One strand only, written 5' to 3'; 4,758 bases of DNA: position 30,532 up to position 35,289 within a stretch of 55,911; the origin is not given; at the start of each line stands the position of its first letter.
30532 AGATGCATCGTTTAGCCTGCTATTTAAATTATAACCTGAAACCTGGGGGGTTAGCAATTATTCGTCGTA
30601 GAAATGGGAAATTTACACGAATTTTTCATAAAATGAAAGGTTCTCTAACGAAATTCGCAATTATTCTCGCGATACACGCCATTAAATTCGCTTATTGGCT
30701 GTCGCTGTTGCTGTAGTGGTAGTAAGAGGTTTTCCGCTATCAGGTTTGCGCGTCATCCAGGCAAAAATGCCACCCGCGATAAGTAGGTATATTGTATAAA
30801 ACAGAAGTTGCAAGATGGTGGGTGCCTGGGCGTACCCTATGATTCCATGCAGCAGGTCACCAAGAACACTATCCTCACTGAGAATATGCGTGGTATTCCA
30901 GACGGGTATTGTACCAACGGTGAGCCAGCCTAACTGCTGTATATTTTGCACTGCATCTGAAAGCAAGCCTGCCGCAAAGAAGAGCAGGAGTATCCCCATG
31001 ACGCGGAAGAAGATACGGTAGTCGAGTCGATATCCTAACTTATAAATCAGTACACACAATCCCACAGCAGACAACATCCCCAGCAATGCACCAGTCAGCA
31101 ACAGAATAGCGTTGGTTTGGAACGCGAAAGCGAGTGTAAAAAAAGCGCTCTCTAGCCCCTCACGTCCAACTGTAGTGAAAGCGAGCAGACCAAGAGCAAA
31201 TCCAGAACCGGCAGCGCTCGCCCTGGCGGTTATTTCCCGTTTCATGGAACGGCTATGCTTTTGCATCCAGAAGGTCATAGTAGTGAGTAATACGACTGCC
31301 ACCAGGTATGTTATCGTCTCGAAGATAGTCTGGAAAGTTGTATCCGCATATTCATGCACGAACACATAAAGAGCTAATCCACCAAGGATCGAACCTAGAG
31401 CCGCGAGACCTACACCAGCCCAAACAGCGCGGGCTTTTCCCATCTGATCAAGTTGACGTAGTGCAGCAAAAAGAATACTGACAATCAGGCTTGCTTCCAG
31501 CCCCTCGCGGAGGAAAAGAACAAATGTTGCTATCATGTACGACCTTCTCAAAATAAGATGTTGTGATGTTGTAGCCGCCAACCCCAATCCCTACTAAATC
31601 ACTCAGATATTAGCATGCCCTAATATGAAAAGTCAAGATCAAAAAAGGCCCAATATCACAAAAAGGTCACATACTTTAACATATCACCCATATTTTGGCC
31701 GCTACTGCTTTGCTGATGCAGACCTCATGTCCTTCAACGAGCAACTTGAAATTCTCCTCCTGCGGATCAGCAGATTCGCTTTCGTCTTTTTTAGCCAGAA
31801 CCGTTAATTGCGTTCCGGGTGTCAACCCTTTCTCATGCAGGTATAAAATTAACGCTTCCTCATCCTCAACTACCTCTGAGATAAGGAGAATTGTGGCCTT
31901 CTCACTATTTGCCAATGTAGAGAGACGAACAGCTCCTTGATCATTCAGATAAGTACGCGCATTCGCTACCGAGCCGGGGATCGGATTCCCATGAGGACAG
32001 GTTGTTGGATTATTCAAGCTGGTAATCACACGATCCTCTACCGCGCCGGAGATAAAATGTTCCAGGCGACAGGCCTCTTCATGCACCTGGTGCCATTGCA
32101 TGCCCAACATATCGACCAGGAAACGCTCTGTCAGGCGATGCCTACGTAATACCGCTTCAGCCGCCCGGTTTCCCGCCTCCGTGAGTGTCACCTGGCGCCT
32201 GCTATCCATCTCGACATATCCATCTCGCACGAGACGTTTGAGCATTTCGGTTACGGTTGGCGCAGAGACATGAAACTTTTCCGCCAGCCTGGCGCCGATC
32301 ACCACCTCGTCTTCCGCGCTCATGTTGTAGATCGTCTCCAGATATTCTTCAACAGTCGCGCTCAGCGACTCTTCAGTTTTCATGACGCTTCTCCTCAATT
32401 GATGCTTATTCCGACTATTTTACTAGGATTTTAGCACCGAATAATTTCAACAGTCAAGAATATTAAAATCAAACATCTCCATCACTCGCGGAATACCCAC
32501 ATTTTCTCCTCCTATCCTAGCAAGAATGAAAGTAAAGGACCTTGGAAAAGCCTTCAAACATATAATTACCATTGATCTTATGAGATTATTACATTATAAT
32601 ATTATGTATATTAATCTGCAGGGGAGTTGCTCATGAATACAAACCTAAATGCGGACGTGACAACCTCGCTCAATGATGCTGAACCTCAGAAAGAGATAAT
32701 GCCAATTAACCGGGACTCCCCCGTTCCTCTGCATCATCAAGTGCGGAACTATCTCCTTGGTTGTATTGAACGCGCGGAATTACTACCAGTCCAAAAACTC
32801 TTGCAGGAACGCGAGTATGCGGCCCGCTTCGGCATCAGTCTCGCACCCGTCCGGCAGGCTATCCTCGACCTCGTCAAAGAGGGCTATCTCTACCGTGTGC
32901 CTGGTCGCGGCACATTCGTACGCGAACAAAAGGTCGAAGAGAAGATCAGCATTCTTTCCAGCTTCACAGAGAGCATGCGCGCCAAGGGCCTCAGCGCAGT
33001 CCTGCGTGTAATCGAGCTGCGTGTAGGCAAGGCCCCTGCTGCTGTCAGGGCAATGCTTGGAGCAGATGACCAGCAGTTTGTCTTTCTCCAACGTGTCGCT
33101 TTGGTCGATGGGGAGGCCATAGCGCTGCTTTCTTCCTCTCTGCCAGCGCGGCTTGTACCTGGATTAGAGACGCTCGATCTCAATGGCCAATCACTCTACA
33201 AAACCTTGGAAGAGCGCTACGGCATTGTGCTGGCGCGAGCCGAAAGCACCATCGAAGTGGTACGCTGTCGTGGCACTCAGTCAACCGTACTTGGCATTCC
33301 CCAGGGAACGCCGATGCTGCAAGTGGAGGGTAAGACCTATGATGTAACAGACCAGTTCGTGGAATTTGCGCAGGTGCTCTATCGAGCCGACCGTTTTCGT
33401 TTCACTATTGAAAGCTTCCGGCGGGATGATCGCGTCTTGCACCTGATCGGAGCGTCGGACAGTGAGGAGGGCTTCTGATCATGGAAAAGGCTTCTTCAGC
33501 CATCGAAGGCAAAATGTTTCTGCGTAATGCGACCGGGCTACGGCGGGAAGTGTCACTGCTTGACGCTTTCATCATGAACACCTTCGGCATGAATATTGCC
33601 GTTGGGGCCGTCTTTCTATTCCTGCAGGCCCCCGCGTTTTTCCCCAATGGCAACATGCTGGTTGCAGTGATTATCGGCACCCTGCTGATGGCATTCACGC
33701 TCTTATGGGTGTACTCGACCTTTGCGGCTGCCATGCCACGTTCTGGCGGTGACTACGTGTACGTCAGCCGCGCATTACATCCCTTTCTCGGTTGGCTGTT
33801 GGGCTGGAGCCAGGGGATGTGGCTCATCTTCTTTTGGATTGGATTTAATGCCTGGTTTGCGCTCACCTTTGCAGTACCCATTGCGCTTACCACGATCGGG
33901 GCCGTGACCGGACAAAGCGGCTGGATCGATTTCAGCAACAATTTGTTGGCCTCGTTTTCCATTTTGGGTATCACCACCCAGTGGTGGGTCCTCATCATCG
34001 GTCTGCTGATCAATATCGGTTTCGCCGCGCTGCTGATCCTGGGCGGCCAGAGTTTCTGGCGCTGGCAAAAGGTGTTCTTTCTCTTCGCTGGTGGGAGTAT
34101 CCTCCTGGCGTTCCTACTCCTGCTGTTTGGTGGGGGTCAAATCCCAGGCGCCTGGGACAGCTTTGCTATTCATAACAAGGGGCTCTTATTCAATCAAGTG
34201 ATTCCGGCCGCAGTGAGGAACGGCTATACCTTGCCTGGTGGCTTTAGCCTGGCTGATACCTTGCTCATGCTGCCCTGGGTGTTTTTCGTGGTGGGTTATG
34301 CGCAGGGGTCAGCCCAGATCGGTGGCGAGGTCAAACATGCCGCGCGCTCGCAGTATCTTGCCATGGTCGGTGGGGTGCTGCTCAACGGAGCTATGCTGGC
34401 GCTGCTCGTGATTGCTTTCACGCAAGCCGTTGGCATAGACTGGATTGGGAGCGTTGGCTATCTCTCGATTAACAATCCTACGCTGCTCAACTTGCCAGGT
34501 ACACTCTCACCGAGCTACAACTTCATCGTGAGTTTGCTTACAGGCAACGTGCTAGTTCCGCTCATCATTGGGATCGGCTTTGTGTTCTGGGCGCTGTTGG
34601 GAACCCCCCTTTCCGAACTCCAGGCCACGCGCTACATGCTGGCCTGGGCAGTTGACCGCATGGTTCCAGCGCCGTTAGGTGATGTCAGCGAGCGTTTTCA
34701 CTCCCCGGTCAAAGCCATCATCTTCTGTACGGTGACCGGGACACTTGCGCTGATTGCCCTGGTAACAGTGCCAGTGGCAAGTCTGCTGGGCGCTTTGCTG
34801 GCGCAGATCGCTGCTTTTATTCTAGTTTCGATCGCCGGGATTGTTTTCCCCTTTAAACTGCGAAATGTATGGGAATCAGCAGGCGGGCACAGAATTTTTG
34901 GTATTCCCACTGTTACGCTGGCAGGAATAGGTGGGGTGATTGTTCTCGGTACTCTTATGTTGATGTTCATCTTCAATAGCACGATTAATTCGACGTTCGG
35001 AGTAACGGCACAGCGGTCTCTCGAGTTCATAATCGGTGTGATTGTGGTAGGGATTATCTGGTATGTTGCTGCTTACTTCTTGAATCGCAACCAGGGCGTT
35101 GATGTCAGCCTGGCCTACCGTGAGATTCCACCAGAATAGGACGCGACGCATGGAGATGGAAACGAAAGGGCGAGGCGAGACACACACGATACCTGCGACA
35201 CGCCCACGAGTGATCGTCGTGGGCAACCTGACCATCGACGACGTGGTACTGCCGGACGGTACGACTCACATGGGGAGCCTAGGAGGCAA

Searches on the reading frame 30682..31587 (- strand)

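Call 8: search_protein_families(library=ncbifam, proteins=[window:30682-31587:-], max_evalue=0.001)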
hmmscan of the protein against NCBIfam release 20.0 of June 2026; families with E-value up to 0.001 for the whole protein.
window:30682-31587:- (301 aa): 2 families
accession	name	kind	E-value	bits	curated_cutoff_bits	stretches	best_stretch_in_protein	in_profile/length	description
NF041756.1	EfeU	equivalog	9.1e-65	218.8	255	1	22-273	1-254/257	iron uptake transporter permease EfeU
TIGR00145.1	TIGR00145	subfamily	1.8e-47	162.3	303.8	1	18-277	4-268/282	EfeU/Ftr1 family ferrous iron transporter subunit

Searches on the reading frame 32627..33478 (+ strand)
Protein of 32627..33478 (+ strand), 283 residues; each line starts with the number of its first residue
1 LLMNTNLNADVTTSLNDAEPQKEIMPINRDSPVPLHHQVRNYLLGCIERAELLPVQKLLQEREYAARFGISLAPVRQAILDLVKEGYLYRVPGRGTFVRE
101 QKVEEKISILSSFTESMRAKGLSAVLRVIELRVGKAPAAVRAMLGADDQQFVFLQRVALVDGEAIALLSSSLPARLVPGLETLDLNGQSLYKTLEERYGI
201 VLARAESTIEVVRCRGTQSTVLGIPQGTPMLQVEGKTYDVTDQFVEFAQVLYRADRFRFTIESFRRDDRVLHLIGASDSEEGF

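Call 8: search_protein_families(library=ncbifam, proteins=[window:32627-33478:+], max_evalue=0.001)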
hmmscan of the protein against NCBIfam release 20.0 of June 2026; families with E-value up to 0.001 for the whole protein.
window:32627-33478:+ (283 aa): 19 families
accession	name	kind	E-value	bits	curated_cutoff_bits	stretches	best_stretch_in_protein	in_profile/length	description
NF008491.0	PRK11402.1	subfamily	3.3e-38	131.6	269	1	26-265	3-242/243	GntR family transcriptional regulator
NF041547.1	GntR_LSA1692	equivalog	1.2e-29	103.6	275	1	36-260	3-227/233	GntR family transcriptional regulator, LSA1692 subfamily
TIGR02018.2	his_ut_repres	equivalog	3.7e-27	95.2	220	1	36-260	1-223/226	histidine utilization transcriptional repressor HutC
NF052441.1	TransRegRv0792c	equivalog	5.6e-25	88.1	400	1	27-262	10-245/260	Rv0792c family HTH-type transcriptional regulator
NF007292.0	PRK09764.1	equivalog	7.6e-25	87.5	281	1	34-266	5-237/240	GntR family transcriptional regulator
TIGR03337.1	phnR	equivalog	1.7e-24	86.8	296.75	1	38-260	5-227/231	phosphonate utilization transcriptional regulator PhnR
TIGR02325.1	C_P_lyase_phnF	equivalog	3.1e-24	85.8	156.8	1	28-262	2-237/238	phosphonate metabolism transcriptional regulator PhnF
TIGR02404.1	trehalos_R_Bsub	equivalog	8.2e-21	74.7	211.95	1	43-260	9-228/233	trehalose operon repressor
NF011575.0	PRK14999.1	equivalog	7.7e-14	51.6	424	1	28-259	6-235/241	histidine utilization repressor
NF007486.0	PRK10079.1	equivalog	4.9e-13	49.4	363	1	58-262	35-240/241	phosphonate metabolism transcriptional regulator PhnF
NF052282.1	PLP_TF_PdxR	equivalog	1.8e-09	37.2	320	1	34-108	1-75/448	MocR-like pyridoxine biosynthesis transcription factor PdxR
NF047563.1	modulin_PmtR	equivalog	3.8e-09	36.6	200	1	28-103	6-81/125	PSM export ABC transporter transcriptional regulator PmtR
NF052286.1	ecto_TF_EhuR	exception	1e-08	34.2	480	1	33-112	10-89/458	MocR-like ectoine utilization transcription factor EhuR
NF007741.0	PRK10421.1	equivalog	3e-08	33.4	311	1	35-103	8-76/262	transcriptional regulator LldR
NF052281.1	rhizopine_MocR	equivalog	5.7e-08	31.8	650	1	23-108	7-92/479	rhizopine catabolism transcriptional regulator MocR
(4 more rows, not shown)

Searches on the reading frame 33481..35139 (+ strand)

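Call 26: search_protein_families(library=pfam, proteins=[window:33481-35139:+], max_evalue=0.001)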
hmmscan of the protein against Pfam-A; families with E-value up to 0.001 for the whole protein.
window:33481-35139:+ (552 aa): 2 families
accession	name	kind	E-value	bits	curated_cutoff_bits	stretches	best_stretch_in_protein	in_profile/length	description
PF13520.12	AA_permease_2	-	4.9e-13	49.2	27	1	38-506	12-415/427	Amino acid permease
PF00324.27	AA_permease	-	3.8e-10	39.5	24.6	1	57-533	29-460/470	Amino acid permease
